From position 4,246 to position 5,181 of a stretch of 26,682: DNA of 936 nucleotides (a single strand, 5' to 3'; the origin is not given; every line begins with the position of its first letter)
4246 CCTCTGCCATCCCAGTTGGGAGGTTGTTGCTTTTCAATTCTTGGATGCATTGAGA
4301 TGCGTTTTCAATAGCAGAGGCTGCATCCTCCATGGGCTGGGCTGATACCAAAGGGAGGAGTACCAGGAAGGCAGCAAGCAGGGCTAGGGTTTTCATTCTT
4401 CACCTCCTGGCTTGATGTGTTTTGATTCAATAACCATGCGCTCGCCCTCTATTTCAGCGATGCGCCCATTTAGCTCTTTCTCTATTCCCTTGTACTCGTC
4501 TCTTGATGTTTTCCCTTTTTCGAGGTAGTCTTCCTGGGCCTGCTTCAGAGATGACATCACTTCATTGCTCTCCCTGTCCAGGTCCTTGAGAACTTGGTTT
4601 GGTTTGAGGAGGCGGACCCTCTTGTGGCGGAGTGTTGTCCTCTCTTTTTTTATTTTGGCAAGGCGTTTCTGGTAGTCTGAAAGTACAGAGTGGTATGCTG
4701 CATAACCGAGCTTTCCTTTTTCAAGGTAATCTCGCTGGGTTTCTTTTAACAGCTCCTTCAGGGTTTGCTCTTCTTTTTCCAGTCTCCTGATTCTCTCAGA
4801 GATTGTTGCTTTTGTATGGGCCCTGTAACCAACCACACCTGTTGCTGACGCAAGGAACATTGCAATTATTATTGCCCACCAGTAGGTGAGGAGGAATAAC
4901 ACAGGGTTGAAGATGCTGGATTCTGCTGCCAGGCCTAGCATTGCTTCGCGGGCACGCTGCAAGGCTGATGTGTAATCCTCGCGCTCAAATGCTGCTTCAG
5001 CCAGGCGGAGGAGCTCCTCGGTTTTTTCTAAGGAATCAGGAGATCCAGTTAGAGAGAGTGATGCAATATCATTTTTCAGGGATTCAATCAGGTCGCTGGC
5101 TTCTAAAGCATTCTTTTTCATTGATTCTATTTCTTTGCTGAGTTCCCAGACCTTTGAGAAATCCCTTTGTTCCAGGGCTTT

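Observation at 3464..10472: Translationally coupled wHTH - giant BNR-propeller glycoprotein - coiled-coil anchor operon with a shared cytoplasmic-tail motif present three times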

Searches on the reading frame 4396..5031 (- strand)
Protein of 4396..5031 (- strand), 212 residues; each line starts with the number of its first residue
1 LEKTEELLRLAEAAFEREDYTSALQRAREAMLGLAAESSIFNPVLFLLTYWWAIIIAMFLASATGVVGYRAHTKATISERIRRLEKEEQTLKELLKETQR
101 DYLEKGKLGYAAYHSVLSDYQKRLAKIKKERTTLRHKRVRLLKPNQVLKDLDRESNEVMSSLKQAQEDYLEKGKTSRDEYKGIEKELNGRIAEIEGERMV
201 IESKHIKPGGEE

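Call 43: search_protein_representatives(alignment_id=A2)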
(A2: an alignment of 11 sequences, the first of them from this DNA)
Query: 11 sequences, 201 profile positions. Proteins with E-value up to 0.001 (for the whole library): 1978; up to 1e-10: 1552; up to 1e-30: 401. The best 150 are listed.
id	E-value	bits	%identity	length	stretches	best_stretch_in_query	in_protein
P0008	2.4e-72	259.3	-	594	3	1-198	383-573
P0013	8.8e-70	251.0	-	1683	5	3-193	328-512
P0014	1.1e-68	247.3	-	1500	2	1-197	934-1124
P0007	6.9e-62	225.2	-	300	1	1-197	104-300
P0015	1.6e-60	220.7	-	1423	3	2-158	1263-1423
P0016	2.3e-60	220.3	-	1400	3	3-196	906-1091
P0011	8.0e-60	218.5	-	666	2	2-198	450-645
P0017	1.0e-59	218.1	-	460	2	1-198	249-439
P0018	6.5e-59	215.5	-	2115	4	2-163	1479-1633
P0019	1.1e-58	214.8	-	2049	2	2-198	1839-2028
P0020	2.7e-58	213.5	-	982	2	2-198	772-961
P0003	4.9e-58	212.6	-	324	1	1-164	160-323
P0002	1.1e-56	208.3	-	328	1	1-160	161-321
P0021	1.4e-55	204.7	-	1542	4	3-196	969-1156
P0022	1.6e-55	204.4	-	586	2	3-158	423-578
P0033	8.5e-50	185.8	-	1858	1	1-198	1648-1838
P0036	7.0e-49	182.8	-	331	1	2-150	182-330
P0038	1.6e-47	178.3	-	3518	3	3-145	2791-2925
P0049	8.6e-45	169.4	-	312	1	1-155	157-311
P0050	1.0e-44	169.2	-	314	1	1-145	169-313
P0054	2.0e-43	164.9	-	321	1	1-155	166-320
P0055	2.2e-43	164.8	-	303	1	1-152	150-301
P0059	6.5e-43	163.3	-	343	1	6-163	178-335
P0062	1.1e-42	162.6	-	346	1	1-168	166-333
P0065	2.5e-42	161.4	-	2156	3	3-163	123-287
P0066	3.6e-42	160.8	-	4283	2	2-195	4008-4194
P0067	3.8e-42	160.8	-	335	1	3-156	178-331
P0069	8.5e-42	159.6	-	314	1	2-148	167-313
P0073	1.5e-41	158.8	-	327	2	1-151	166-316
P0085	2.3e-40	155.0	-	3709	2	3-199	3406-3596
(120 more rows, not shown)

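Call 48: search_solved_structures(query=A2, max_evalue=10)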
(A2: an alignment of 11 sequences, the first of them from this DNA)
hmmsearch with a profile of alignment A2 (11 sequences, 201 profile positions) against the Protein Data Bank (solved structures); distinct sequences matched with E-value up to 10: 16.
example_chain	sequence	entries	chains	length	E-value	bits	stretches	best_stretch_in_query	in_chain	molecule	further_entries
4c7n_B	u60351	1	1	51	0.022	17.9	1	126-163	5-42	SYNTHETIC ALPHA-HELIX, IM10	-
9tlt_A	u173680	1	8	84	0.038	17.1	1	113-151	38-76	Sc-apCC-2-KLHL20-4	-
1fxk_C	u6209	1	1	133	0.11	15.6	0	126-157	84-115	PROTEIN (PREFOLDIN)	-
8whn_A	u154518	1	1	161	0.17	14.9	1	92-190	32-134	Ribophorin 1 superfamily protein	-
6vl6_A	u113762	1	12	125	0.24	14.5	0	2-33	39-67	T33_dn2A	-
6o8w_W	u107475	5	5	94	0.36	13.9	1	88-118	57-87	50S ribosomal protein L25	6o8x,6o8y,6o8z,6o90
2m70_A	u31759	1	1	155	0.45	13.6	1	125-172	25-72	Poly(A)-binding protein 1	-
6vfi_B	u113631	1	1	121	1.1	12.3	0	2-39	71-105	O43_dn18B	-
5hrz_A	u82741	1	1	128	1.2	12.1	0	2-29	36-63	TPR domain protein 1na0C3_3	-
9s9g_A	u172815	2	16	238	1.6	11.7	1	106-195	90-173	Cell division protein CdvA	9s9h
6vfj_B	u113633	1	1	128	2.1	11.4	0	2-30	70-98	I53_dn5B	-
6vfh_A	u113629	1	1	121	2.1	11.4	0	2-45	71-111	T33_dn10A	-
1na3_A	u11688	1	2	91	3.3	10.7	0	2-35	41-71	designed protein CTPR2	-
7x45_A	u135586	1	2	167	3.4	10.7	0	123-182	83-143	Interferon gamma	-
6v8e_A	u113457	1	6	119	3.9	10.5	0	2-34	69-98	Designed protein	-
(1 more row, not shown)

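Call 50: list_cluster_members(proteins=[P0019, P0014, P0066, P0065, P0038, P0085, P0036, P0049, P0013, P0033])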
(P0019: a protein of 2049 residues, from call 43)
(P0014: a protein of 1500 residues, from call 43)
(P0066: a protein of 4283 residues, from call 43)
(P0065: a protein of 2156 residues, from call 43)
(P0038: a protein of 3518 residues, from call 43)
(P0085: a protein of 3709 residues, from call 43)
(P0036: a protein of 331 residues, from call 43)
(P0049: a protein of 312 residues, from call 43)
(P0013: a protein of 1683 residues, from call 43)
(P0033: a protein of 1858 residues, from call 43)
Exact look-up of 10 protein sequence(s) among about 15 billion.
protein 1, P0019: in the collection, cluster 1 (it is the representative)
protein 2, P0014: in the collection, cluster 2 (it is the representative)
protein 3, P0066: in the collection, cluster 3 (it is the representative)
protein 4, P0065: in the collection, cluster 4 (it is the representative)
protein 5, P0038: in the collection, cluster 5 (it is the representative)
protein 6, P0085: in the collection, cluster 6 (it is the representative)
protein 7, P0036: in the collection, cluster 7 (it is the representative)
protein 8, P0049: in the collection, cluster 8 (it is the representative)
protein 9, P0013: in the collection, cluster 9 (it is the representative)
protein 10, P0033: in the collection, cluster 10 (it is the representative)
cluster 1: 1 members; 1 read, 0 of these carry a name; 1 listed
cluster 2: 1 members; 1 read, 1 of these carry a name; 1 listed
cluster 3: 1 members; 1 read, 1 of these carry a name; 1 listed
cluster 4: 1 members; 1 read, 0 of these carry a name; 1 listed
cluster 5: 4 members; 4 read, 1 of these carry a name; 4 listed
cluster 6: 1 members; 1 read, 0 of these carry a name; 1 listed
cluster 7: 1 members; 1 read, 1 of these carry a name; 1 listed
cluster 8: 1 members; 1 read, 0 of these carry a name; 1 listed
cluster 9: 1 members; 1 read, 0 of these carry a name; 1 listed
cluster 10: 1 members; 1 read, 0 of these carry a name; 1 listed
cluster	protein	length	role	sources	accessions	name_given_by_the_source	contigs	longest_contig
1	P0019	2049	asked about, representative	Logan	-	-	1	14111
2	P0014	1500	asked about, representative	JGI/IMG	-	hypothetical protein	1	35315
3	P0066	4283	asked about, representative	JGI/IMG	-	hypothetical protein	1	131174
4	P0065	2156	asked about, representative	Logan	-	-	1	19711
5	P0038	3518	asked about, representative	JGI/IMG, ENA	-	-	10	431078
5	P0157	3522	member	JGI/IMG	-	hypothetical protein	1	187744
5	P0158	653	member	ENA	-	-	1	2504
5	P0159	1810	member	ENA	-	-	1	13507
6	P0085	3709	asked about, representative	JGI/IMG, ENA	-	-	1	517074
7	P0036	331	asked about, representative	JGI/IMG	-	hypothetical protein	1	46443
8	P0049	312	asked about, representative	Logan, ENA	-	-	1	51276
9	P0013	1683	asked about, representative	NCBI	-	-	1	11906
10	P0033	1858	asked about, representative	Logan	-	-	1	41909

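Call 51: find_encoding_contigs(protein=P0019, flank=10000, max_places=2)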
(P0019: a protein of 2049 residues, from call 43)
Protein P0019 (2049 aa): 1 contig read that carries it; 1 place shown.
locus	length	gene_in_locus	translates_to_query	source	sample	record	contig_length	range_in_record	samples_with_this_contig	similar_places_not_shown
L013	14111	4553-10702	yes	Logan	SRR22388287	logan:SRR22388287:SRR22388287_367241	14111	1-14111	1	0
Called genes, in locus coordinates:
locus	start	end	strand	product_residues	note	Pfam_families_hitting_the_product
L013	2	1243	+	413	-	?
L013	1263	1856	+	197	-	PF23365:DUF7090 (weak)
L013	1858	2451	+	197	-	PF06745:ATPase (weak), PF23365:DUF7090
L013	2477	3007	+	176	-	PF06745:ATPase (weak)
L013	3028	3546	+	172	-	PF27359:TP_0179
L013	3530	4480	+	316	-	PF13481:AAA_25, PF03796:DnaB_C (weak), PF06745:ATPase, PF23442:DUF7125 (weak), PF07088:GvpD_P-loop (weak)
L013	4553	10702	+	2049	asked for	PF19077:Big_13 (faint), PF10633:NPCBM_assoc (weak)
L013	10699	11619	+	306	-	-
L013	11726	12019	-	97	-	-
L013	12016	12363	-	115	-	-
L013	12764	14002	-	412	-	PF00589:Phage_integrase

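Call 55: search_protein_families(library=pfam, proteins=[L013:3530-4480:+, L013:3028-3546:+, L013:2477-3007:+], max_evalue=0.05)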
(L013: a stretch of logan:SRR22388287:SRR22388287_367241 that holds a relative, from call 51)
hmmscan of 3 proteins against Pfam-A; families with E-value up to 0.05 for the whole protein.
L013:3530-4480:+ (316 aa): 20 families
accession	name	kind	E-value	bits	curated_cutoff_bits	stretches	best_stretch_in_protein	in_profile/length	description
PF06745.19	ATPase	-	3.1e-55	187.5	26.6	1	67-302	1-230/231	KaiC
PF13481.12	AAA_25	-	5.8e-09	36.3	27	1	71-227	19-183/195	AAA domain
PF03796.21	DnaB_C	-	8.1e-06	25.8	27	1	67-132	2-67/255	DnaB-like helicase C terminal domain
PF07088.17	GvpD_P-loop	-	1.2e-05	25.7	24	1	84-263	9-176/189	GvpD gas vesicle protein, P-loop domain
PF24883.2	NPHP3_N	-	0.0012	19.5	24.8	1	86-129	23-66/164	Nephrocystin 3, N-terminal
PF13173.12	AAA_14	-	0.0025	18.3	27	1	86-133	3-49/129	AAA domain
PF25199.1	nSTAND_NTPase5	-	0.0025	18.1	34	1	84-122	40-79/145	Novel STAND NTPase 5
PF01695.23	IstB_IS21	-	0.0034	17.4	24.1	1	84-133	91-140/238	IstB-like ATP binding protein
PF09848.15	SLFN-g3_helicase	-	0.0077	16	24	1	87-121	3-39/354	Schlafen group 3, DNA/RNA helicase domain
PF21572.2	Nop5_56-rel_N_Arc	-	0.0099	16.7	27.8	1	142-199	14-69/128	Archaeal Nop5/56-rel, N-terminal domain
PF20720.3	nSTAND3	-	0.01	16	27.2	1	86-128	18-61/155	Novel STAND NTPase 3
PF00154.27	RecA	-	0.011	15.7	27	1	65-124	31-91/262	recA bacterial DNA recombination protein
PF12775.13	AAA_7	-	0.012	15.6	25.8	1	77-123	25-71/181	P-loop containing dynein motor region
PF14417.12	MEDS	-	0.013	15.8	29.8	0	108-150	23-65/161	MEDS: MEthanogen/methylotroph, DcmR Sensory domain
PF19044.6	P-loop_TraG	-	0.018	14.1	25.8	1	74-139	18-83/413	TraG P-loop domain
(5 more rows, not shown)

L013:3028-3546:+ (172 aa): 0 families

L013:2477-3007:+ (176 aa): 4 families
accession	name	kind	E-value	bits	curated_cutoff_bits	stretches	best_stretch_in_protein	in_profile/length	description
PF06745.19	ATPase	-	1.6e-05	24.8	26.6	1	30-156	41-166/231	KaiC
PF24336.1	DUF7504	-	6.1e-05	24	27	1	85-174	81-178/179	Family of unknown function (DUF7504)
PF21542.2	TetR_C_42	-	0.0051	17.6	27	1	15-58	27-66/101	Tetracyclin repressor-like, C-terminal domain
PF10483.15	Elong_Iki1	-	0.01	15.8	22.5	1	54-141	32-121/292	Elongator subunit Iki1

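Call 85: search_protein_families(library=pfam, proteins=[P0036, P0049, P0050, P0054, P0055, P0059, P0062, P0067, P0069, P0073], max_evalue=0.05)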
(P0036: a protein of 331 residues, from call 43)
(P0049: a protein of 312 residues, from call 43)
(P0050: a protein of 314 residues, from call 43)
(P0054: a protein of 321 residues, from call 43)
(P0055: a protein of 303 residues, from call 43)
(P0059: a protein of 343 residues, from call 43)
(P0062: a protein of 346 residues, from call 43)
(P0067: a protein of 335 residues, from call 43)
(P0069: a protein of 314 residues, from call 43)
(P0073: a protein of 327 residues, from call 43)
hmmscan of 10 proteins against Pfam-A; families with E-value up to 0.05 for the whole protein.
P0036 (331 aa): 8 families
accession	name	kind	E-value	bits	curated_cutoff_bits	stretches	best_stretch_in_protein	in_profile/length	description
PF21203.3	ECM10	-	0.00089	20.6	23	1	215-248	62-98/98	ER membrane protein complex subunit 10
PF04977.20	DivIC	-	0.002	18.3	28.9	1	242-293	4-58/80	Septum formation initiator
PF20570.3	DUF6779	-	0.0076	17.3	28.1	1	251-328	13-89/108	Domain of unknown function (DUF6779)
PF11859.13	DUF3379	-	0.015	15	33.2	0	6-64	81-137/232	Protein of unknown function (DUF3379)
PF24871.1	Piezo_TM1-24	-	0.021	13.8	28.8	1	190-251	504-567/682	Piezo TM1-24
PF14147.11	Spore_YhaL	-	0.023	14.8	27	0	238-271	3-36/52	Sporulation protein YhaL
PF14316.11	DUF4381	-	0.024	15.4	27.2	0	238-299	21-92/145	Domain of unknown function (DUF4381)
PF00335.26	Tetraspanin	-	0.034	14.2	32.1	0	235-288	79-139/225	Tetraspanin family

P0049 (312 aa): 1 family
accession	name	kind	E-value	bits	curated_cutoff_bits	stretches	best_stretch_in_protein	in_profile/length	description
PF05426.18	Alginate_lyase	-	0.029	14.3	22.2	1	144-250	45-152/275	Alginate lyase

P0050 (314 aa): 2 families
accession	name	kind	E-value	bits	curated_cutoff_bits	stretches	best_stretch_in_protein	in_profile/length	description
PF11859.13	DUF3379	-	0.0044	16.8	33.2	1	10-82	85-156/232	Protein of unknown function (DUF3379)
PF10883.13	DUF2681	-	0.025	15.3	28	0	230-284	7-61/90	Protein of unknown function (DUF2681)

P0054 (321 aa): 1 family
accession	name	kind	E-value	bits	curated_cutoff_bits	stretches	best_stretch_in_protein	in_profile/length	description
PF19250.5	DUF5898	-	0.048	14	28.9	0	250-286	49-85/109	Family of unknown function (DUF5898)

P0055 (303 aa): 1 family
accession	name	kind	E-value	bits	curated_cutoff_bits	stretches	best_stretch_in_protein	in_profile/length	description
PF21203.3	ECM10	-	0.042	15.3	23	0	177-214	60-95/98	ER membrane protein complex subunit 10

P0059 (343 aa): 3 families
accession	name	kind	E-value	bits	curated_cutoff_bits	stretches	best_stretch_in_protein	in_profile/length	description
PF21203.3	ECM10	-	0.0041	18.5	23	1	195-240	57-98/98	ER membrane protein complex subunit 10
PF06480.20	FtsH_ext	-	0.015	15.9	25.5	0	230-261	1-38/103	FtsH Extracellular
PF09402.16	MSC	-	0.029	14.2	29.7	1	212-281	202-271/337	Man1-Src1p-C-terminal domain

P0062 (346 aa): 0 families

P0067 (335 aa): 1 family
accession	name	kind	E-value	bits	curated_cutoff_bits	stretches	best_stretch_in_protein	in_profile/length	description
PF10938.13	YfdX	-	0.014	15.8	26.6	1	171-213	105-147/149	YfdX protein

P0069 (314 aa): 1 family
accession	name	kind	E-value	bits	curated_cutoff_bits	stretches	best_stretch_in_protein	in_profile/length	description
PF05096.18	Glu_cyclase_2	-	0.0079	16.1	22.3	1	186-289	147-248/249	Glutamine cyclotransferase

P0073 (327 aa): 1 family
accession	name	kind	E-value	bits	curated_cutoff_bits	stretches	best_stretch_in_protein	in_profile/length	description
PF21203.3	ECM10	-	0.029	15.8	23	0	213-232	78-97/98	ER membrane protein complex subunit 10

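Call 87: find_encoding_contigs(protein=P0066, flank=8000, max_places=1)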
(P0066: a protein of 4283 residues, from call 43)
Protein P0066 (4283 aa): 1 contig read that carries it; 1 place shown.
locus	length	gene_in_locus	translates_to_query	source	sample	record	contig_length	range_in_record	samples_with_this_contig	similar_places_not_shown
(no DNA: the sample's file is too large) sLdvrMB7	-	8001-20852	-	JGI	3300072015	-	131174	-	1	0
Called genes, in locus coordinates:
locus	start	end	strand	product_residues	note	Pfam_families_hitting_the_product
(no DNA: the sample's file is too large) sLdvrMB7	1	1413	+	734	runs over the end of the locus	PF00270:DEAD, PF04851:ResIII, PF21210:RNA_helicase_helical, PF00271:Helicase_C, PF02732:ERCC4, PF12826:HHH_2, PF14520:HHH_5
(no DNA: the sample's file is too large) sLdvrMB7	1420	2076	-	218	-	PF03807:F420_oxidored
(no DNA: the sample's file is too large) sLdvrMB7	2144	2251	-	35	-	-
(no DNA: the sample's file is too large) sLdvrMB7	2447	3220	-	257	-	PF03193:RsgA_GTPase, PF01926:MMR_HSR1, PF02421:FeoB_N (weak)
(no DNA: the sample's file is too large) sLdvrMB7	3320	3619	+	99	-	-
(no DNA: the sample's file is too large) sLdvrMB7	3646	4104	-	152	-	-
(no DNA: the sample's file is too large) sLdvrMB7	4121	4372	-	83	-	-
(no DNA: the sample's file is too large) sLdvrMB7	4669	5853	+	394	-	-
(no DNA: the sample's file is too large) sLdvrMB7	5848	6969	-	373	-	PF00579:tRNA-synt_1b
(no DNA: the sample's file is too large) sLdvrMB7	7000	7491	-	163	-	PF05163:DinB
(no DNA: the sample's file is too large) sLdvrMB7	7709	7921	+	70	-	-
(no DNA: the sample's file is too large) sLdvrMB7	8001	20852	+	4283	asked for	PF19077:Big_13 (faint), PF13750:Big_3_3 (faint), PF15418:DUF4625 (faint), PF10633:NPCBM_assoc (weak)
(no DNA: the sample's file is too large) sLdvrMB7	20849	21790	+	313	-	-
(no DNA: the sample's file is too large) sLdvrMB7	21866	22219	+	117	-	PF00072:Response_reg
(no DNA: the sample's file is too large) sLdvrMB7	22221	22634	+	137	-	PF01814:Hemerythrin, PF04353:Rsd_AlgQ (faint)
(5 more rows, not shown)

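Call 88: find_encoding_contigs(protein=P0038, flank=8000, max_places=1)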
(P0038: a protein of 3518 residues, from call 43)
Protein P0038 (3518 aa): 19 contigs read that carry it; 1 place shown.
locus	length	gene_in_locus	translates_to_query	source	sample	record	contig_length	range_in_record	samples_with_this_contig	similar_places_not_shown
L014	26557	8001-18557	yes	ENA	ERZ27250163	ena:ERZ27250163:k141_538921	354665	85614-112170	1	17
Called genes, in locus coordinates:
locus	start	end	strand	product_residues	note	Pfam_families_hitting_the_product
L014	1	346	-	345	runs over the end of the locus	PF14397:ATPgrasp_ST (faint), PF08443:RimK, PF14398:ATPgrasp_YheCD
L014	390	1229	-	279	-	PF07136:DUF1385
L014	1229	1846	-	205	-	-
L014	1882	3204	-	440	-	PF14691:Fer4_20, PF01262:AlaDh_PNT_C (faint), PF01946:Thi4 (weak), PF13241:NAD_binding_7 (faint), PF07992:Pyr_redox_2, PF13450:NAD_binding_8, PF13738:Pyr_redox_3, PF00070:Pyr_redox, +4 more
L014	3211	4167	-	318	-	PF01699:Na_Ca_ex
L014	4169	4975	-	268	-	PF00175:NAD_binding_1 (weak), PF10418:DHODB_Fe-S_bind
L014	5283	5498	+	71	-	-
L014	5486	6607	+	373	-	-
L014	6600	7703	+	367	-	-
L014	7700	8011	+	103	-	-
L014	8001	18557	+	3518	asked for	PF13385:Laminin_G_3, PF02210:Laminin_G_2 (faint), PF02973:Sialidase (faint), PF13385:Laminin_G_3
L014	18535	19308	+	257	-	PF03796:DnaB_C (weak), PF06745:ATPase, PF13481:AAA_25 (weak)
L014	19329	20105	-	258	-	PF05670:NFACT-R_1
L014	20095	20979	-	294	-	PF00561:Abhydrolase_1, PF12146:Hydrolase_4, PF12697:Abhydrolase_6 (weak)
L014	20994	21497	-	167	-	PF01928:CYTH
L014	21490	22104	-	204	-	PF13521:AAA_28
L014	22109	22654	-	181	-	PF22769:DCD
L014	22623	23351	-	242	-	PF04055:Radical_SAM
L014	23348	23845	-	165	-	PF01712:dNK (faint), PF02223:Thymidylate_kin (faint)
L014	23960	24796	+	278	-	-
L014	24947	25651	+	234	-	PF14528:LAGLIDADG_3 (weak)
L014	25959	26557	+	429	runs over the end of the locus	PF00589:Phage_integrase (weak)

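Call 107: find_encoding_contigs(protein=P0085, flank=8000, max_places=1)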
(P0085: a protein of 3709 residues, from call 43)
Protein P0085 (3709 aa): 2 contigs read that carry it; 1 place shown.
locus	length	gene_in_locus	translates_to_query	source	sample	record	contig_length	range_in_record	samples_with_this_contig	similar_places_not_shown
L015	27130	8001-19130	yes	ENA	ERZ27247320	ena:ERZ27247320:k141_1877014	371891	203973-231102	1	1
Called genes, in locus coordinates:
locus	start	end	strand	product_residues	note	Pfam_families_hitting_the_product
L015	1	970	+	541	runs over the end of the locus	-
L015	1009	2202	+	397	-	PF03446:NAD_binding_2 (weak), PF03721:UDPG_MGDP_dh_N (weak), PF03807:F420_oxidored, PF03721:UDPG_MGDP_dh_N, PF00984:UDPG_MGDP_dh, PF03720:UDPG_MGDP_dh_C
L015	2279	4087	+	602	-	PF19077:Big_13 (faint)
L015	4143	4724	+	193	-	-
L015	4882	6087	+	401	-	PF13481:AAA_25 (weak), PF03796:DnaB_C (weak), PF06745:ATPase, PF23442:DUF7125 (weak)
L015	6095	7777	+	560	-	PF07088:GvpD_P-loop (faint), PF23442:DUF7125 (faint), PF13481:AAA_25 (weak), PF06745:ATPase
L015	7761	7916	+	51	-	-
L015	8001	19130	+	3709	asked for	PF17957:Big_7 (faint), PF13750:Big_3_3 (faint), PF14524:Wzt_C (faint), PF16403:Bact_surface_Ig-like (faint), PF10633:NPCBM_assoc (weak)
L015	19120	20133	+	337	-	-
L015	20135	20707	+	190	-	-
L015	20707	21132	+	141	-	PF00072:Response_reg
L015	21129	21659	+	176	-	-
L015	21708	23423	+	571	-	PF00672:HAMP, PF00512:HisKA, PF02518:HATPase_c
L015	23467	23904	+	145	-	PF00672:HAMP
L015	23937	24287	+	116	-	-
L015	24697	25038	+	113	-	-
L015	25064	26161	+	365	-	PF00534:Glycos_transf_1, PF13692:Glyco_trans_1_4, PF13524:Glyco_trans_1_2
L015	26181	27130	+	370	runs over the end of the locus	PF04055:Radical_SAM, PF13353:Fer4_12 (faint), PF13186:SPASM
